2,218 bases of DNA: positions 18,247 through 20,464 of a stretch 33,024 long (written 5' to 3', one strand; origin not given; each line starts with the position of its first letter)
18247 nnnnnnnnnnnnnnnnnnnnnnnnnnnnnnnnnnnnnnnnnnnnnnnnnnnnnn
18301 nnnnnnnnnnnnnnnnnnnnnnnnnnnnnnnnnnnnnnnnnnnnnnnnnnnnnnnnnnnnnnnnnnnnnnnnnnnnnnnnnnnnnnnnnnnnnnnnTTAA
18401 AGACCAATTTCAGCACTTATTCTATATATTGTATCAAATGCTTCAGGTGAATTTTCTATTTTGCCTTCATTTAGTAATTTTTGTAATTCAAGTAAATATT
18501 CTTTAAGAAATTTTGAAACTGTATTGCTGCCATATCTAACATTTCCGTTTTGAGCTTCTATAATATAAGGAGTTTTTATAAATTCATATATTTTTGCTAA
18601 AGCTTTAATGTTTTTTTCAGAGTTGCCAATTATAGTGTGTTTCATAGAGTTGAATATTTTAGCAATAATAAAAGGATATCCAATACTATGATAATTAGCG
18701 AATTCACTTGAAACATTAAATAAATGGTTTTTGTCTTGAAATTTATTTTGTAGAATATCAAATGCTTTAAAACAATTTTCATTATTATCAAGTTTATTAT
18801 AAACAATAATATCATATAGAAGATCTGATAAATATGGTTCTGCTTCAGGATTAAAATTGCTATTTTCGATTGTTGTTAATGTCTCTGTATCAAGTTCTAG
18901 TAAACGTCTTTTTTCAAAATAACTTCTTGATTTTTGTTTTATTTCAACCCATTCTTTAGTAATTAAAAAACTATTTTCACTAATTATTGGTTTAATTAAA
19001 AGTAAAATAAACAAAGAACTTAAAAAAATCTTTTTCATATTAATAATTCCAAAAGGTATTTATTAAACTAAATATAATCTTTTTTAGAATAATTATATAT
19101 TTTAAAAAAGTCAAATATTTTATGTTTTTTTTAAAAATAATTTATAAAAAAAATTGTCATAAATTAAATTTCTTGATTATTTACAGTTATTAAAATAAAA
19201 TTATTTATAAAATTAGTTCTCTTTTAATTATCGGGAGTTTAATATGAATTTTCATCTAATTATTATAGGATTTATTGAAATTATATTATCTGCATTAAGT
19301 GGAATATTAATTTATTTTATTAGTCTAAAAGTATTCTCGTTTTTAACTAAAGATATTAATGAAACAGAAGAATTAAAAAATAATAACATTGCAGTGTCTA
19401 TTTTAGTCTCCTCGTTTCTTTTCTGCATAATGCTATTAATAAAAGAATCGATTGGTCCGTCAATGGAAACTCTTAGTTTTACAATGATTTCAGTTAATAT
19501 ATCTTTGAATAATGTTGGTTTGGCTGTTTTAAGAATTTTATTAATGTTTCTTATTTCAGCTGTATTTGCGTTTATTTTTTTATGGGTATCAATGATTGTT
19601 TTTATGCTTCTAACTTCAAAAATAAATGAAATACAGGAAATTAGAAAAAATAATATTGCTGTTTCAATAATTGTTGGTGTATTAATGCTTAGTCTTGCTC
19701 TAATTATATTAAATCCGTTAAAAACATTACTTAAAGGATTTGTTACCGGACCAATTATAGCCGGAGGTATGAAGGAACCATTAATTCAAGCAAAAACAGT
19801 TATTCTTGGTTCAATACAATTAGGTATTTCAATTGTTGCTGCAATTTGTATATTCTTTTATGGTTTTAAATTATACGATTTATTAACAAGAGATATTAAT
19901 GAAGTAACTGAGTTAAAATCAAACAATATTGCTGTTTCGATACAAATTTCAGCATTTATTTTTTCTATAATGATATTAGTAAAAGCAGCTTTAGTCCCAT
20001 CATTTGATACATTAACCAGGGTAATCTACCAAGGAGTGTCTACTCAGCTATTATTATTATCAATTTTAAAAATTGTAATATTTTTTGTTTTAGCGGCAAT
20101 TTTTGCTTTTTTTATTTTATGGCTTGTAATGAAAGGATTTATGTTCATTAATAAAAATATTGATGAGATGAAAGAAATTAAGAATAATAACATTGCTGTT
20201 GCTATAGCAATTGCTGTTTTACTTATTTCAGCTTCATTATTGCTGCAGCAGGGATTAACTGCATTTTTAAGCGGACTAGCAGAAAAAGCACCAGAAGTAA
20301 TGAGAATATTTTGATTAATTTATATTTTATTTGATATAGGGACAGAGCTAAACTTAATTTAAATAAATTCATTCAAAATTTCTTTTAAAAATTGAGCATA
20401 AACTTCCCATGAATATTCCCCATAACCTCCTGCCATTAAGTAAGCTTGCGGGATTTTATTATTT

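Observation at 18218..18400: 183-nt almost fully self-complementary element (copy A): candidate structured RNA or MITE, supplying the stop codon of a neighbouring gene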

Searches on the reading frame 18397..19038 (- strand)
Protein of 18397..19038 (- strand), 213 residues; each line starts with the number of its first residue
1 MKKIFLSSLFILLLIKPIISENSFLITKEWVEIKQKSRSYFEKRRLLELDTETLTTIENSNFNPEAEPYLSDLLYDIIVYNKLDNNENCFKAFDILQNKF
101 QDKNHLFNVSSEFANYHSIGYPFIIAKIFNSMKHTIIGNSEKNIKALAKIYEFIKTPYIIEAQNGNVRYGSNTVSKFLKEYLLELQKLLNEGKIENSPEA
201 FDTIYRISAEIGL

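Call 28: search_protein_families(library=pfam, proteins=[window:18397-19038:-])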
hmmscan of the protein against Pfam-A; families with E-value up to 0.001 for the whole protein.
window:18397-19038:- (213 aa): 0 families

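Call 29: search_protein_families(library=ncbifam, proteins=[window:18397-19038:-])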
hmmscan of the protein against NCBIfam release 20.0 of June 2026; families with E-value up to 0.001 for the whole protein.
window:18397-19038:- (213 aa): 0 families

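Call 34: find_encoding_contigs(protein=window:18397-19038:-, flank=6000, max_places=10)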
Protein window:18397-19038:- (213 aa): no gene with exactly this product is on record in the collection.

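Call 36: find_homologous_proteins(query=window:18397-19038:-)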
Query window:18397-19038:- (213 aa): 15 proteins with E <= 0.001 among 676 candidates.
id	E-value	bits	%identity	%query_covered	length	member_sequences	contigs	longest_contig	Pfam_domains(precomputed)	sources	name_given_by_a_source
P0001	1.3e-131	454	100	100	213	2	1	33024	-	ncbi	-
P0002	1.3e-95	337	74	100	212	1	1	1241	-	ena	-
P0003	1.9e-95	336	73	100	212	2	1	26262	-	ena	-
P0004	5.2e-95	335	75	92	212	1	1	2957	-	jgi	jgi:hypothetical protein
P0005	4.3e-94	332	72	100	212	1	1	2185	-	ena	-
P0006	1.0e-91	324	74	91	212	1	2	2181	-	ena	-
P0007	1.7e-83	297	64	100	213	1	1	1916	-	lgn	-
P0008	1.3e-80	288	62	100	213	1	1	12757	-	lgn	-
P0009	1.0e-78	282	62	100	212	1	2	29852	-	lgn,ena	-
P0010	3.6e-76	273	61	100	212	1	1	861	-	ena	-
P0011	1.2e-69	252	61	100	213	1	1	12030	-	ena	-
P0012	1.6e-69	252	56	100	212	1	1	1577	-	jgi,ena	-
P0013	3.1e-69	251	58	100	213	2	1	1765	-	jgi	-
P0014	1.1e-66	242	54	100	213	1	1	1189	-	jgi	jgi:hypothetical protein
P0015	1.1e-54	203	75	60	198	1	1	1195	-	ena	-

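Call 37: find_encoding_contigs(protein=P0003, flank=5000, max_places=3)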
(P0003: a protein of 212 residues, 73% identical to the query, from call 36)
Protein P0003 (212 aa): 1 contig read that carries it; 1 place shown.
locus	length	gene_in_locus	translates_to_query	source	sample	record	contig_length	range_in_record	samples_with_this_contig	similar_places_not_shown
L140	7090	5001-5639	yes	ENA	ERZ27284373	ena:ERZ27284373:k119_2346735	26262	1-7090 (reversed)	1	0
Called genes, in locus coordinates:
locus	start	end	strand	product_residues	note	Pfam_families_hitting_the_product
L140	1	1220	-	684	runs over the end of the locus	PF12729:4HB_MCP_1, PF00672:HAMP, PF00015:MCPsignal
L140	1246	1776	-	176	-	PF01584:CheW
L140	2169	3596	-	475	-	PF00072:Response_reg, PF00158:Sigma54_activat, PF14532:Sigma54_activ_2, PF07728:AAA_5 (weak), PF25601:AAA_lid_14, PF02954:HTH_8 (weak)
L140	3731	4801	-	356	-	PF03994:DUF350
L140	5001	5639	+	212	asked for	-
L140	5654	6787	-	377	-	PF00389:2-Hacid_dh, PF02826:2-Hacid_dh_C, PF11890:DUF3410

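Call 38: find_encoding_contigs(protein=P0009, flank=5000, max_places=3)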
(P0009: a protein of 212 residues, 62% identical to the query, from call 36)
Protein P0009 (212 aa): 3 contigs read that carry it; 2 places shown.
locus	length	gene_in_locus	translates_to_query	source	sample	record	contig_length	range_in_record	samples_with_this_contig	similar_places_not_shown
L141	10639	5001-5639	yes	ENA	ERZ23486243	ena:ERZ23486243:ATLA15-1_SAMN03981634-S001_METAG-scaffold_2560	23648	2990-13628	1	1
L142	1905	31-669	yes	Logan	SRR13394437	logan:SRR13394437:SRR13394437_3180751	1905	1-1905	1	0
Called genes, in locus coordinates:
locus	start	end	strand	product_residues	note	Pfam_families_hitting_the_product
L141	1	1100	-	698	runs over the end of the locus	PF00989:PAS, PF08447:PAS_3, PF08448:PAS_4, PF13426:PAS_9, PF00512:HisKA (faint), PF02518:HATPase_c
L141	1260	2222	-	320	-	PF13349:DUF4097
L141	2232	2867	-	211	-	-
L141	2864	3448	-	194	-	PF12645:HTH_16 (faint), PF04542:Sigma70_r2, PF08281:Sigma70_r4_2, PF04545:Sigma70_r4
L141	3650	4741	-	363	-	PF03994:DUF350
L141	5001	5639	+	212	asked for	-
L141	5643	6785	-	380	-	PF00389:2-Hacid_dh, PF02826:2-Hacid_dh_C, PF11890:DUF3410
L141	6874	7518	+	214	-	PF01810:LysE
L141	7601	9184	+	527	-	PF00890:FAD_binding_2, PF01266:DAO, PF03486:HI0933_like (faint), PF07992:Pyr_redox_2 (faint), PF02910:Succ_DH_flav_C (weak)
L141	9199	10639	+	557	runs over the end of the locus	PF00496:SBP_bac_5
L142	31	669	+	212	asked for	-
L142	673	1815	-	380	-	PF00389:2-Hacid_dh, PF02826:2-Hacid_dh_C, PF11890:DUF3410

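Call 39: find_encoding_contigs(protein=P0008, flank=5000, max_places=3)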
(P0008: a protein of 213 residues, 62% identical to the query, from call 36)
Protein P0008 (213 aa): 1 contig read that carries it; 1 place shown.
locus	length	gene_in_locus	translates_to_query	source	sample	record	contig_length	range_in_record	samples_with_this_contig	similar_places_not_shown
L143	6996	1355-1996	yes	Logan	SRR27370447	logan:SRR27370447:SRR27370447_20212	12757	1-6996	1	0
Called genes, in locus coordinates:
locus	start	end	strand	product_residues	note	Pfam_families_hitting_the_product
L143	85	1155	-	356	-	PF03994:DUF350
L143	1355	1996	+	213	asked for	-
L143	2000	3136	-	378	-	PF00389:2-Hacid_dh, PF02826:2-Hacid_dh_C, PF11890:DUF3410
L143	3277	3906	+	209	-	PF01810:LysE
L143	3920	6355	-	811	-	PF03176:MMPL, PF02460:Patched (faint), PF12349:Sterol-sensing (weak), PF03176:MMPL, PF02355:SecD_SecF_C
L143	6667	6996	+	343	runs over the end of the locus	PF01384:PHO4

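Call 71: find_encoding_contigs(protein=P0016, flank=3000, max_places=5)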
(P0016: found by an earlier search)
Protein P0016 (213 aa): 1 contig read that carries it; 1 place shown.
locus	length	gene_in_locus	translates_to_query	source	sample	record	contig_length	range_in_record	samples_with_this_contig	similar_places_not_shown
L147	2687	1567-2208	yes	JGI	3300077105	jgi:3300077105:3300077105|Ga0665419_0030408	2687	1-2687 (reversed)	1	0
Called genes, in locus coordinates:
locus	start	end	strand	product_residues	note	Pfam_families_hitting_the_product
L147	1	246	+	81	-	?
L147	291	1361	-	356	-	PF03994:DUF350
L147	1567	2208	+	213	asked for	-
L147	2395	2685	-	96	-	?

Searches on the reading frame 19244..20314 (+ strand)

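Call 28: search_protein_families(library=pfam, proteins=[window:19244-20314:+])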
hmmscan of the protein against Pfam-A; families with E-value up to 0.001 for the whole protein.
window:19244-20314:+ (356 aa): 1 family
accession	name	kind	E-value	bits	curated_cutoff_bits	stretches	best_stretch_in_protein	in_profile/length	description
PF03994.20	DUF350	-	4.3e-34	117.9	26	3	191-336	7-131/133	Domain of Unknown Function (DUF350)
